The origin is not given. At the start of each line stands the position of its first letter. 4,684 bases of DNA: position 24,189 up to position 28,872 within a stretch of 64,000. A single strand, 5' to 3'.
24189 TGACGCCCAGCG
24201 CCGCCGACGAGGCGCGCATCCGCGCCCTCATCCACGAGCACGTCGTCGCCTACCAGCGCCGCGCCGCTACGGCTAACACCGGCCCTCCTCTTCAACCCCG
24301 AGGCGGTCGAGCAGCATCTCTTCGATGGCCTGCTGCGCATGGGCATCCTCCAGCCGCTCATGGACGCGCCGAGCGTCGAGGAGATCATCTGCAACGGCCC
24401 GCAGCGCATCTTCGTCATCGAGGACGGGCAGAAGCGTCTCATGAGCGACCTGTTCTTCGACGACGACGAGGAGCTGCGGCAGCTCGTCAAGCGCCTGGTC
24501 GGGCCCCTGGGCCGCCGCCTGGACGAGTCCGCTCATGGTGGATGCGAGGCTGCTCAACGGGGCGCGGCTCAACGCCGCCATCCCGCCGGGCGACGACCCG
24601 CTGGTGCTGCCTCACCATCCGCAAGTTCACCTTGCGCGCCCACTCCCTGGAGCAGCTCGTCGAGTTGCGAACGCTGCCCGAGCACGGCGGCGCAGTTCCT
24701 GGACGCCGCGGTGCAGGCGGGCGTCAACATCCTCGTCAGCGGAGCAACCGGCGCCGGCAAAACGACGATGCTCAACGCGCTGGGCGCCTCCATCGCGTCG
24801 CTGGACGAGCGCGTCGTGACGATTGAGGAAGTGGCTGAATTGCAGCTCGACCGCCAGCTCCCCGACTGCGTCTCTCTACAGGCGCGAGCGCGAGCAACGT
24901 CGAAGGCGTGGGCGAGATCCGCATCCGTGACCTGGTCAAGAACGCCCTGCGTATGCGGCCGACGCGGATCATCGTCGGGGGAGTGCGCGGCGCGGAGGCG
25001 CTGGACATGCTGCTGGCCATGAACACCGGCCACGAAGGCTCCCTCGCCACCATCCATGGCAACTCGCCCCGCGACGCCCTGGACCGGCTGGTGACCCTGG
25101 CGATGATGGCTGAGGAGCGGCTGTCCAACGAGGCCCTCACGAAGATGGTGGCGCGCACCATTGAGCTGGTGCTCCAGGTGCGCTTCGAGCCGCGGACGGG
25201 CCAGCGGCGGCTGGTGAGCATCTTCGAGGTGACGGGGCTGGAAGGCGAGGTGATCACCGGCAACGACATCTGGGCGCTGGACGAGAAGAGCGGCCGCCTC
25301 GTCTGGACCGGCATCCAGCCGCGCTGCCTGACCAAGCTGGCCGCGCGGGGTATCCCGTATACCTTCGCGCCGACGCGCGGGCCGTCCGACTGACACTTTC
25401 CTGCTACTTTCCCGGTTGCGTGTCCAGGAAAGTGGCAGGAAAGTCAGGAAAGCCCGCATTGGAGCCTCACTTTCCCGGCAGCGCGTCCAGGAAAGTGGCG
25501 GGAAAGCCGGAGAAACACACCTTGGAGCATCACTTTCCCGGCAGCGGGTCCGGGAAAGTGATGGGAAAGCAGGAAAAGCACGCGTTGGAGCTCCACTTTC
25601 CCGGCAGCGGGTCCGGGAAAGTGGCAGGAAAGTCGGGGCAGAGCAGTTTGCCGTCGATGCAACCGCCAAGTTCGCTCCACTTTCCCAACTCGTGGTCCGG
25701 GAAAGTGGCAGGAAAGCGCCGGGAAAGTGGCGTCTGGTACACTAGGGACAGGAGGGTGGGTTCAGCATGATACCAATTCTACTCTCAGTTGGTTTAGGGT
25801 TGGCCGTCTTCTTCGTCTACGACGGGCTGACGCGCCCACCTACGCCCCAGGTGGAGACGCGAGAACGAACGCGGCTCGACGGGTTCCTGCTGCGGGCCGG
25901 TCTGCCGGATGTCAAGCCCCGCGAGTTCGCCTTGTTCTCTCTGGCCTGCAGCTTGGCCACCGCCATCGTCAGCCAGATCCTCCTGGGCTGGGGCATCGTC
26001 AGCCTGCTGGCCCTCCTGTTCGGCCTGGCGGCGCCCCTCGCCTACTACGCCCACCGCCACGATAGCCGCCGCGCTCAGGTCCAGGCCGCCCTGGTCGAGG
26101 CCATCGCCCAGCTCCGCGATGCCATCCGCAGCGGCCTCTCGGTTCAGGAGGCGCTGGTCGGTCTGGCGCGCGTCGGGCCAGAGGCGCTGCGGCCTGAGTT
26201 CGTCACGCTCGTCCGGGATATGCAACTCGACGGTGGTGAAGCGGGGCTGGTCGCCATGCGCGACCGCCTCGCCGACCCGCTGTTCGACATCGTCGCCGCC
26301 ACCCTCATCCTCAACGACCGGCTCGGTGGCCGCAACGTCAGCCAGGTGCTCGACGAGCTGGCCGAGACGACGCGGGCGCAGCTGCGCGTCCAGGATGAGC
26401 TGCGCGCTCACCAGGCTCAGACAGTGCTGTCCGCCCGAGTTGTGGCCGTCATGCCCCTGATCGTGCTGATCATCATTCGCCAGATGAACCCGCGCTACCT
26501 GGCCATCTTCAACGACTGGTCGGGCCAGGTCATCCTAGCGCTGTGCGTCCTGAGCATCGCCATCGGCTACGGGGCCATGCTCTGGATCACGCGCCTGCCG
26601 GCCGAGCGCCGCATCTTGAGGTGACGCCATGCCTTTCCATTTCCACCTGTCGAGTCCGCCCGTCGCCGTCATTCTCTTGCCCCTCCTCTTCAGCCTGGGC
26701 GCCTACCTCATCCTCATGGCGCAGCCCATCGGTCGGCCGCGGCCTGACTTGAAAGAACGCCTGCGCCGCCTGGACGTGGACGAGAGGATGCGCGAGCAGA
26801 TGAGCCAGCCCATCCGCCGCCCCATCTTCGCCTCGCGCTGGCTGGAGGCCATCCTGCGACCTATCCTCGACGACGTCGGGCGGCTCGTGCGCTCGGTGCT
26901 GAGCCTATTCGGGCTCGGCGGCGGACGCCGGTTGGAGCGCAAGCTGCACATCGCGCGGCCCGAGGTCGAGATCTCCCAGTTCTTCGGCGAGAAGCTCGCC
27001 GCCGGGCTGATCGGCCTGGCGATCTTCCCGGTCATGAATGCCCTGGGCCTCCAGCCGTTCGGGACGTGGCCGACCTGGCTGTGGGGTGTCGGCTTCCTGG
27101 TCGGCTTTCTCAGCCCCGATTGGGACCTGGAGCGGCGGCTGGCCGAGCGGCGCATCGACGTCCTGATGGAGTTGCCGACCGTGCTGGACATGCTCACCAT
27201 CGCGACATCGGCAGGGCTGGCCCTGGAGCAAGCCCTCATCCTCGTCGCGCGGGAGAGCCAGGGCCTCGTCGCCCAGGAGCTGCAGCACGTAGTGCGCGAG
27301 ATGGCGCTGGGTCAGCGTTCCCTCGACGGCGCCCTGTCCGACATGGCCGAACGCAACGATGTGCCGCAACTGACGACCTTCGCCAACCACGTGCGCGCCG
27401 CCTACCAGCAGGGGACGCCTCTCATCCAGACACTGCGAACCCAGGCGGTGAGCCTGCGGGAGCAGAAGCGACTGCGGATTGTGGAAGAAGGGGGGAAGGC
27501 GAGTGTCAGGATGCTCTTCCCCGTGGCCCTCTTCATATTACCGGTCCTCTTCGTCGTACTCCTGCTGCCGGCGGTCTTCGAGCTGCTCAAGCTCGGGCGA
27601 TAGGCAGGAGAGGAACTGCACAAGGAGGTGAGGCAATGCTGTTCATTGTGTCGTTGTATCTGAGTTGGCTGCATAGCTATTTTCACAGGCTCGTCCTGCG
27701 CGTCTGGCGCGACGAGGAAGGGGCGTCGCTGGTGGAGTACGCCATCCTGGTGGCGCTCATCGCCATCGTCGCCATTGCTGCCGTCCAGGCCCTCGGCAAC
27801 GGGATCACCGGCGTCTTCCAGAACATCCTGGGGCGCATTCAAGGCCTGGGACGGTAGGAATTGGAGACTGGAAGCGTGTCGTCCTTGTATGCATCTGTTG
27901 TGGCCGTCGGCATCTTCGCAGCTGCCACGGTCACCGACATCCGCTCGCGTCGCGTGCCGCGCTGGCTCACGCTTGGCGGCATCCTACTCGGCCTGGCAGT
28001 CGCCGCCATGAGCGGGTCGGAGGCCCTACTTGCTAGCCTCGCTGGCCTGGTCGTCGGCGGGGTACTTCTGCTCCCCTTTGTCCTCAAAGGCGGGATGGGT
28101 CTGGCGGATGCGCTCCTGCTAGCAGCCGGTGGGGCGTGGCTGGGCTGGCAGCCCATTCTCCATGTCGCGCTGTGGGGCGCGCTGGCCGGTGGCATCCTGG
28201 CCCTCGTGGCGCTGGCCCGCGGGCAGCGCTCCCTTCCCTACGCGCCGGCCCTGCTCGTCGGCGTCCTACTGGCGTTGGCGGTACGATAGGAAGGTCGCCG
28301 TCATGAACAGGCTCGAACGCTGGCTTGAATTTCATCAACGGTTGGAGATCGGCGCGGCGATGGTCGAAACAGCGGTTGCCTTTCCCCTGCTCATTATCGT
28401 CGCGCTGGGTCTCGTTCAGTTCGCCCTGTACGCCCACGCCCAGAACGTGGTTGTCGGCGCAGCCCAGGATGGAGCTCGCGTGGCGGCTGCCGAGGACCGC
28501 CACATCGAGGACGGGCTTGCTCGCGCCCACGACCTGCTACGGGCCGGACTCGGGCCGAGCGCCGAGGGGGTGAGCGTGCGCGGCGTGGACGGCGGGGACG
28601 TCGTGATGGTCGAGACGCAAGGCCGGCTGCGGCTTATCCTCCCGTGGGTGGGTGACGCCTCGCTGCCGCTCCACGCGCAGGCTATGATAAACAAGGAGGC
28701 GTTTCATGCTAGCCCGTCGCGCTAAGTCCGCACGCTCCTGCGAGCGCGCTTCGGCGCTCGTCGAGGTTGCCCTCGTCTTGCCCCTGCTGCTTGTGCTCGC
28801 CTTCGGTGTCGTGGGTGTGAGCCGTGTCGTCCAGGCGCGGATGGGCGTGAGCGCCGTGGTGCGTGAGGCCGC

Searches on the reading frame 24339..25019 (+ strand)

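Call 7: search_protein_families(library=pfam, proteins=[window:24339-25019:+], max_evalue=0.01)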
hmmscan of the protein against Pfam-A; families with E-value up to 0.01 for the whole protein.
window:24339-25019:+ (227 aa): 14 families
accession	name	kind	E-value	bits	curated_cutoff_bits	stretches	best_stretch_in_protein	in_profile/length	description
PF00437.27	T2SSE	-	8.8e-15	54.7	24.9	1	114-188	128-200/370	Type II/IV secretion system protein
PF01580.24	FtsK_SpoIIIE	-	0.0003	20.8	24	1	122-154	34-65/221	FtsK/SpoIIIE family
PF25199.1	nSTAND_NTPase5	-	0.0008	19.7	34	1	128-171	41-85/145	Novel STAND NTPase 5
PF13191.12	AAA_16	-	0.0014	19.6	32.6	1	125-155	20-51/167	AAA ATPase domain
PF13555.12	AAA_29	-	0.0037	17.4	27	1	127-148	22-42/61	P-loop containing region of AAA domain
PF13521.12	AAA_28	-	0.0048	17.6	27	1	131-173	2-39/164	AAA domain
PF06414.18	Zeta_toxin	-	0.0049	16.8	22.3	1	129-163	17-50/199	Zeta toxin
PF05729.18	NACHT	-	0.0054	17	26.7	0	131-153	3-25/167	NACHT domain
PF13604.12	AAA_30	-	0.007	16.6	27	1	130-161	20-51/191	AAA domain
PF00485.24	PRK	-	0.0075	16.5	22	0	131-188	2-59/196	Phosphoribulokinase / Uridine kinase family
PF02492.25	cobW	-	0.0075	16.3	20.7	1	131-174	3-46/180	CobW/HypB/UreG, nucleotide-binding domain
PF20720.3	nSTAND3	-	0.0085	16.2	27.2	0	131-168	20-57/155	Novel STAND NTPase 3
PF13481.12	AAA_25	-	0.0096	16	27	0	125-157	30-61/195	AAA domain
PF02367.23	TsaE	-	0.0098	16.3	26.6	0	117-153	10-46/128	Threonylcarbamoyl adenosine biosynthesis protein TsaE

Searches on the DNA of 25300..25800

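Call 83: search_rna_families(source=window, start=25300, end=25800, threshold=evalue, max_evalue=1)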
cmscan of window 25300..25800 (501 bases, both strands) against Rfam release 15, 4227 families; matches with E-value up to 1: 2.
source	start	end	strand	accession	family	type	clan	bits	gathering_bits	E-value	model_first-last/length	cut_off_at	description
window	25390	25447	+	RF04240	mir-4716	Gene; miRNA;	-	21.5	76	0.065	1-84/84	no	mir-4716 microRNA precursor family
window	25300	25447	+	RF01757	sbcD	Gene; sRNA;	-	18.2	40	0.27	14-155/155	5'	sbcD RNA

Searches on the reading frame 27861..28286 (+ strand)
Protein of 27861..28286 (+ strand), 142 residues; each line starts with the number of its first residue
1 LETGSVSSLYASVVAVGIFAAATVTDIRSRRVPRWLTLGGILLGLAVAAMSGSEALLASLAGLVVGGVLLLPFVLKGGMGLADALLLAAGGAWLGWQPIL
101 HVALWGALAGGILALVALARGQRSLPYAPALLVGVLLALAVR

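Call 58: search_protein_families(library=ncbifam, proteins=[window:27861-28286:+], max_evalue=1)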
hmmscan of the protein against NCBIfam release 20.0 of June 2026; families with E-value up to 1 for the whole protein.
window:27861-28286:+ (142 aa): 1 family
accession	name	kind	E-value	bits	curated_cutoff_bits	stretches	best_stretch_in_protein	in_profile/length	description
NF053826.1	PrePilPeptEppA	equivalog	0.012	15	450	1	13-89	7-78/334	prepilin peptidase EppA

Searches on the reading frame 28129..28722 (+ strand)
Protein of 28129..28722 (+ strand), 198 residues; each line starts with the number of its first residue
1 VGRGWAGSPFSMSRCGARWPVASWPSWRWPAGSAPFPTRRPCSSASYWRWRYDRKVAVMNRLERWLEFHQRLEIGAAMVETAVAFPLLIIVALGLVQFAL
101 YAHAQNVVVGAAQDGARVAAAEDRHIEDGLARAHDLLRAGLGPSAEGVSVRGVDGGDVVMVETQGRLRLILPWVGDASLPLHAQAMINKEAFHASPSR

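Call 7: search_protein_families(library=pfam, proteins=[window:28129-28722:+], max_evalue=0.01)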
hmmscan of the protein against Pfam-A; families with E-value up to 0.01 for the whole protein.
window:28129-28722:+ (198 aa): 1 family
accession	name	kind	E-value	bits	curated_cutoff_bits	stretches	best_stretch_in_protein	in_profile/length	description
PF07811.17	TadE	-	4.6e-13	49.5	22.9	1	75-117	1-43/43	TadE-like protein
